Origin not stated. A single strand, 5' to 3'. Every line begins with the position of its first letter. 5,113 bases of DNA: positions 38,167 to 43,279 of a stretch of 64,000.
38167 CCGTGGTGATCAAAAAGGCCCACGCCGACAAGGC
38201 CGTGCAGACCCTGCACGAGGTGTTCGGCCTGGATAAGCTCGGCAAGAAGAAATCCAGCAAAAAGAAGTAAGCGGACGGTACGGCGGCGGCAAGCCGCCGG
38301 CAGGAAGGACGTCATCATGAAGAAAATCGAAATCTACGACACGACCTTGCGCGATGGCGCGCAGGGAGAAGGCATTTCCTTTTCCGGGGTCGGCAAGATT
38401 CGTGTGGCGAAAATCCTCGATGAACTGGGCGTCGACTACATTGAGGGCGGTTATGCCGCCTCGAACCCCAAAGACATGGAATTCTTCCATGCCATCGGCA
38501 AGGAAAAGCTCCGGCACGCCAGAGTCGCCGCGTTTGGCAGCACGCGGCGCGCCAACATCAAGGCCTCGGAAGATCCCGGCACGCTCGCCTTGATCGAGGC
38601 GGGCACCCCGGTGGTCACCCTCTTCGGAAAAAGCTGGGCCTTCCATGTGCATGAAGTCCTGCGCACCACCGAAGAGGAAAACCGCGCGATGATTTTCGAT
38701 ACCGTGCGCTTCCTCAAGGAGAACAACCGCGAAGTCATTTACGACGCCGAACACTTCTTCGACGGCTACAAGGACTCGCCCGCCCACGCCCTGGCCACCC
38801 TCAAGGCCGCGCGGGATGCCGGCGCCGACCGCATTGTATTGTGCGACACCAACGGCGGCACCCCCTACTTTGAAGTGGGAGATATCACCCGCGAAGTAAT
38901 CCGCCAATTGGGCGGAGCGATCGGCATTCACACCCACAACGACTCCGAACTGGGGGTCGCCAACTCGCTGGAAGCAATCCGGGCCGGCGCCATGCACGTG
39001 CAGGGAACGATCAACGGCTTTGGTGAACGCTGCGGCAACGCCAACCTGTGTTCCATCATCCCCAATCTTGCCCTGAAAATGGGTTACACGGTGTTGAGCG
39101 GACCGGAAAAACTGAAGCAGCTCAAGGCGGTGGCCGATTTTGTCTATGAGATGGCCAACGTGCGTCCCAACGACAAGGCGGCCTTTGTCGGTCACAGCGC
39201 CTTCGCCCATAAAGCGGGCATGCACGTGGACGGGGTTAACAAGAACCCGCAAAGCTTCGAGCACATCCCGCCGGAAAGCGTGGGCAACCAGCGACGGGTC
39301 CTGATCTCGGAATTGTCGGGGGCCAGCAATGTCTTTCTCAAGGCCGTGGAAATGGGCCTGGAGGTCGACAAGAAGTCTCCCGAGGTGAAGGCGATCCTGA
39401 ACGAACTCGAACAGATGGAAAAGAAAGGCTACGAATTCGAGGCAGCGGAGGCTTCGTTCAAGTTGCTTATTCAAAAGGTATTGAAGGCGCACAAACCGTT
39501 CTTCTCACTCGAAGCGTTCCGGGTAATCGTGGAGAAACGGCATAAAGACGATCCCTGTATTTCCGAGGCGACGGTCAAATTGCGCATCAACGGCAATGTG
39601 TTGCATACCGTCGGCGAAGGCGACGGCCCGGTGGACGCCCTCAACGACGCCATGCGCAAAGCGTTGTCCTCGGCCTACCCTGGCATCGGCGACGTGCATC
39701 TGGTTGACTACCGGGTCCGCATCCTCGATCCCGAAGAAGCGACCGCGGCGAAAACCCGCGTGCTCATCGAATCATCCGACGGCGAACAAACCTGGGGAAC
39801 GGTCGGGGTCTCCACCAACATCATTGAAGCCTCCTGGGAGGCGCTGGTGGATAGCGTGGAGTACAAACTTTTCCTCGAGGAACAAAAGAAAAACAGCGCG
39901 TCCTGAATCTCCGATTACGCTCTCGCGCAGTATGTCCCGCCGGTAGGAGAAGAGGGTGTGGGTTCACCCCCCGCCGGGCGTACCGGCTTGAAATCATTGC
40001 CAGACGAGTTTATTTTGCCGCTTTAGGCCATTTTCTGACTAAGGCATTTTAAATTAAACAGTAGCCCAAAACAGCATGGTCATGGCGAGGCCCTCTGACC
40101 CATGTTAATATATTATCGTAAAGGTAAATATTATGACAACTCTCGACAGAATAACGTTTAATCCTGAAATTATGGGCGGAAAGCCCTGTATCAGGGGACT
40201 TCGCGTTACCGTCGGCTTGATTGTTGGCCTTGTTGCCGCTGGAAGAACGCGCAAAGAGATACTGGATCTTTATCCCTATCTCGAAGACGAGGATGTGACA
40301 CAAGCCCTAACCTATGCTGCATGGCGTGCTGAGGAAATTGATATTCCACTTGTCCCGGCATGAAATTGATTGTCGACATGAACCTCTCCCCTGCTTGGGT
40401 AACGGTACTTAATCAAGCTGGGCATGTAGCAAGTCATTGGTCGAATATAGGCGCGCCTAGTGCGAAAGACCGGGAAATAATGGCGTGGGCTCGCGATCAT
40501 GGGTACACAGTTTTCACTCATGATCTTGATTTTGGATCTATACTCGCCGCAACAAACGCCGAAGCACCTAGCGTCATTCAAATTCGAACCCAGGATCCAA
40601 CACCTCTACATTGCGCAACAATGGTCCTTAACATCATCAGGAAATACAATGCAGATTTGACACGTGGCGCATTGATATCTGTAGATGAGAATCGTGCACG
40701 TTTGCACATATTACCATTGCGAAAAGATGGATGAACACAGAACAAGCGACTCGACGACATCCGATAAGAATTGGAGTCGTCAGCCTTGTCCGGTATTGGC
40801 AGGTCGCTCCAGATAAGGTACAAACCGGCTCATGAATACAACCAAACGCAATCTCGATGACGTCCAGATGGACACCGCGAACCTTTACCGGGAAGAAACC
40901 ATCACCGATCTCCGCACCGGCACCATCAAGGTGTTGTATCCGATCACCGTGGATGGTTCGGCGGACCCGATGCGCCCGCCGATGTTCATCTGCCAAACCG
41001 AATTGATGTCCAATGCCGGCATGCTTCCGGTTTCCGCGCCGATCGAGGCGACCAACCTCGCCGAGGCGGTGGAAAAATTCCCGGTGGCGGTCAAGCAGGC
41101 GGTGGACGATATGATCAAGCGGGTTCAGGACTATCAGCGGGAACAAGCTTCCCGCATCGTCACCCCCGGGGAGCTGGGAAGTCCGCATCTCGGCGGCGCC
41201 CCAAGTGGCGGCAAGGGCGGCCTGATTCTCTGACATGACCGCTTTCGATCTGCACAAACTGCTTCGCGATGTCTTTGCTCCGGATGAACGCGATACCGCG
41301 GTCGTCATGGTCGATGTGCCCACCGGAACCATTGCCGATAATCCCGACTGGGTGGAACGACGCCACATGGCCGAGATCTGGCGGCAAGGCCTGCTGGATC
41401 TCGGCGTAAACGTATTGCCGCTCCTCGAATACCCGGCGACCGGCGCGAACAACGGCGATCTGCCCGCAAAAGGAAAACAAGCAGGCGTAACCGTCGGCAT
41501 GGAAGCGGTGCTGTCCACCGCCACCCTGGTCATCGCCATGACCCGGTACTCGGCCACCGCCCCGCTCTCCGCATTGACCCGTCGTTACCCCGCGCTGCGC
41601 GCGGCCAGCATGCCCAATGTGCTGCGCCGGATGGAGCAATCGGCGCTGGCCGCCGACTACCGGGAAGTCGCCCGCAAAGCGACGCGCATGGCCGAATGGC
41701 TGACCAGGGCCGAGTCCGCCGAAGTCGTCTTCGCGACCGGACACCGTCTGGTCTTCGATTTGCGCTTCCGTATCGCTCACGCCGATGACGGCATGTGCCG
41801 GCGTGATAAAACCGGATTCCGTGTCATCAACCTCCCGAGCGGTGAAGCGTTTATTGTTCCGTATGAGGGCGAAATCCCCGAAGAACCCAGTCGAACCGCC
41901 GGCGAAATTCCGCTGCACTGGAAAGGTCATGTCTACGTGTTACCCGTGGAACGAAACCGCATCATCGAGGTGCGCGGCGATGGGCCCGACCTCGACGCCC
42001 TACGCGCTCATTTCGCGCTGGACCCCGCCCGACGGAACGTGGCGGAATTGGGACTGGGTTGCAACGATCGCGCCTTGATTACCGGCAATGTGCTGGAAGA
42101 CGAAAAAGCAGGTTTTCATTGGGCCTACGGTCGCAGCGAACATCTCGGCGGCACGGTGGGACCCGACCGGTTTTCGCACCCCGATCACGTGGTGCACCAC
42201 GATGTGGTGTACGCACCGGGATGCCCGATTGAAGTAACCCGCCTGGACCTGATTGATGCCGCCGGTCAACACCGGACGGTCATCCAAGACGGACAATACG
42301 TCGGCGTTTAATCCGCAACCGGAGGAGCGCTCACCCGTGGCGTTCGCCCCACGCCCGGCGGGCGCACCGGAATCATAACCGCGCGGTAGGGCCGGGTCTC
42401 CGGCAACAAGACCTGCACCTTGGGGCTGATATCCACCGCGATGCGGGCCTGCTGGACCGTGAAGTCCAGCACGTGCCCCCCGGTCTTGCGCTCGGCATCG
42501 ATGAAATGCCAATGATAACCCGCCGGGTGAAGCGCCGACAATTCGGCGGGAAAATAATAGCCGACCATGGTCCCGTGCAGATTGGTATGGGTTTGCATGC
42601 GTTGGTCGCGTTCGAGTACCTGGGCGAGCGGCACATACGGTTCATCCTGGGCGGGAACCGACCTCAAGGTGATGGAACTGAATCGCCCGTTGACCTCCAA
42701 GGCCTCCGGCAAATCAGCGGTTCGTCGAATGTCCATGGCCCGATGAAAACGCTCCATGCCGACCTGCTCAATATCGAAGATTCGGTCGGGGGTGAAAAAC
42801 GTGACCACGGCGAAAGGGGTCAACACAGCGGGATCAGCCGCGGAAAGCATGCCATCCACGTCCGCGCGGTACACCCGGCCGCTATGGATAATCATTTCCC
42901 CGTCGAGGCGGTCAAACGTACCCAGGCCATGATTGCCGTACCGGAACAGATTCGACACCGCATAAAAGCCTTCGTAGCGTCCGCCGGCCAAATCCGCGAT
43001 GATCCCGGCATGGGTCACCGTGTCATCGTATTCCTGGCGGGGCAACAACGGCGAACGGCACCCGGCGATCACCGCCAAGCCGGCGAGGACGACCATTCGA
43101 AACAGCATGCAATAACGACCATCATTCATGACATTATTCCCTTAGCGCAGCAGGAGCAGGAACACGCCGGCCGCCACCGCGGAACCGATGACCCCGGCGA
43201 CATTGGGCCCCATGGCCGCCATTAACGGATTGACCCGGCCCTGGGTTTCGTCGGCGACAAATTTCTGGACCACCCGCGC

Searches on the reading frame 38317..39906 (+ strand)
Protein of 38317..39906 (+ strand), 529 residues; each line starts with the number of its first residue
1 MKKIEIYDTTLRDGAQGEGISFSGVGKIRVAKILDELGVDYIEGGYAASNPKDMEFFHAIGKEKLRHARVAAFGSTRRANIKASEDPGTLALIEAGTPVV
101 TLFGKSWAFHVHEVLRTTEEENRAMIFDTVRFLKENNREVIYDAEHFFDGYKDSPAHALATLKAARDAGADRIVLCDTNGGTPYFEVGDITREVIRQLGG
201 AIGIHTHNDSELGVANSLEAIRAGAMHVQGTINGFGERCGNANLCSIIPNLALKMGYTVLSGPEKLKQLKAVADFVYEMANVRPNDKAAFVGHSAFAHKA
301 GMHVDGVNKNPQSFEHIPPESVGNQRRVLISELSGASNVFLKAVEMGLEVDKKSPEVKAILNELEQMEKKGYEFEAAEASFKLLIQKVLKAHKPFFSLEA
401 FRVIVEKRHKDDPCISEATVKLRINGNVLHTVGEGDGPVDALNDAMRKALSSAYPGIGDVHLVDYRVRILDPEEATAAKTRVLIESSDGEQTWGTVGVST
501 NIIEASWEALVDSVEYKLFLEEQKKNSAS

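Call 21: search_protein_families(library=pfam, proteins=[window:38317-39906:+])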
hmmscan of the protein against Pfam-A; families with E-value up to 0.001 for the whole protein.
window:38317-39906:+ (529 aa): 3 families
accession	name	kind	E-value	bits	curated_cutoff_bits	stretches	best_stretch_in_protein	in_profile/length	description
PF00682.25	HMGL-like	-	2.5e-46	158.6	29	1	3-276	1-260/260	HMGL-like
PF08502.15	LeuA_dimer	-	7.2e-29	100.8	24.9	1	376-517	2-130/131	LeuA allosteric (dimerisation) domain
PF22617.1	HCS_D2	-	4.8e-16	59.3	27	1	291-369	2-79/82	Homocitrate synthase post-HMGL domain-like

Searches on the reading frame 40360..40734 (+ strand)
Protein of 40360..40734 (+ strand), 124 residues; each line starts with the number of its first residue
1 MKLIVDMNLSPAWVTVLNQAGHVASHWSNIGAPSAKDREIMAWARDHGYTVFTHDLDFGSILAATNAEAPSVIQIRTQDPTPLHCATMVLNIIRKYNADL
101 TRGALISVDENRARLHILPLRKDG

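Call 44: search_protein_families(library=pfam, proteins=[window:40360-40734:+])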
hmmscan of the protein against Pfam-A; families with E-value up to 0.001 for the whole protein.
window:40360-40734:+ (124 aa): 2 families
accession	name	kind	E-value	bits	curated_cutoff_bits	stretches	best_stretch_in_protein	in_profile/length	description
PF18480.7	DUF5615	-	5.8e-26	91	23.8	1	1-110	1-109/110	Domain of unknown function (DUF5615)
PF18478.7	PIN_10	-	1.6e-07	31.7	26.2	1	1-58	1-62/84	PIN like domain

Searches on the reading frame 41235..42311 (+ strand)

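Call 21: search_protein_families(library=pfam, proteins=[window:41235-42311:+])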
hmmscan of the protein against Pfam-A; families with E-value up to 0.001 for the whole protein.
window:41235-42311:+ (358 aa): 1 family
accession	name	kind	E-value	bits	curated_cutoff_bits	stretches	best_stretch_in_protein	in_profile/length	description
PF02073.20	Peptidase_M29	-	4.2e-06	26.3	27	1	132-301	175-349/406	Thermophilic metalloprotease (M29)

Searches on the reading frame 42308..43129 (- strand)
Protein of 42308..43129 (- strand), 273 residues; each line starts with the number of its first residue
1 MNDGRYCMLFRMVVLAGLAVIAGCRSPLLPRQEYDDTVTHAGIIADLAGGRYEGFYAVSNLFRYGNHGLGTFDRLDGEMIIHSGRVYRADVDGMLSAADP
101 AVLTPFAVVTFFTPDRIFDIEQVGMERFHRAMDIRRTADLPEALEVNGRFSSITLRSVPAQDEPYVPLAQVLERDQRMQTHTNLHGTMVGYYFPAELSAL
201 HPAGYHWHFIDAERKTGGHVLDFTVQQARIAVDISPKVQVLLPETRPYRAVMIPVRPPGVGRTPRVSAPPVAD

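Call 21: search_protein_families(library=pfam, proteins=[window:42308-43129:-])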
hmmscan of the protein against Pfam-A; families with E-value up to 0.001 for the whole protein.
window:42308-43129:- (273 aa): 1 family
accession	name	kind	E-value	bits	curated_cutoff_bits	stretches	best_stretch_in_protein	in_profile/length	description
PF03306.18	AAL_decarboxy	-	4.9e-59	199.7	25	1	41-250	4-214/219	Alpha-acetolactate decarboxylase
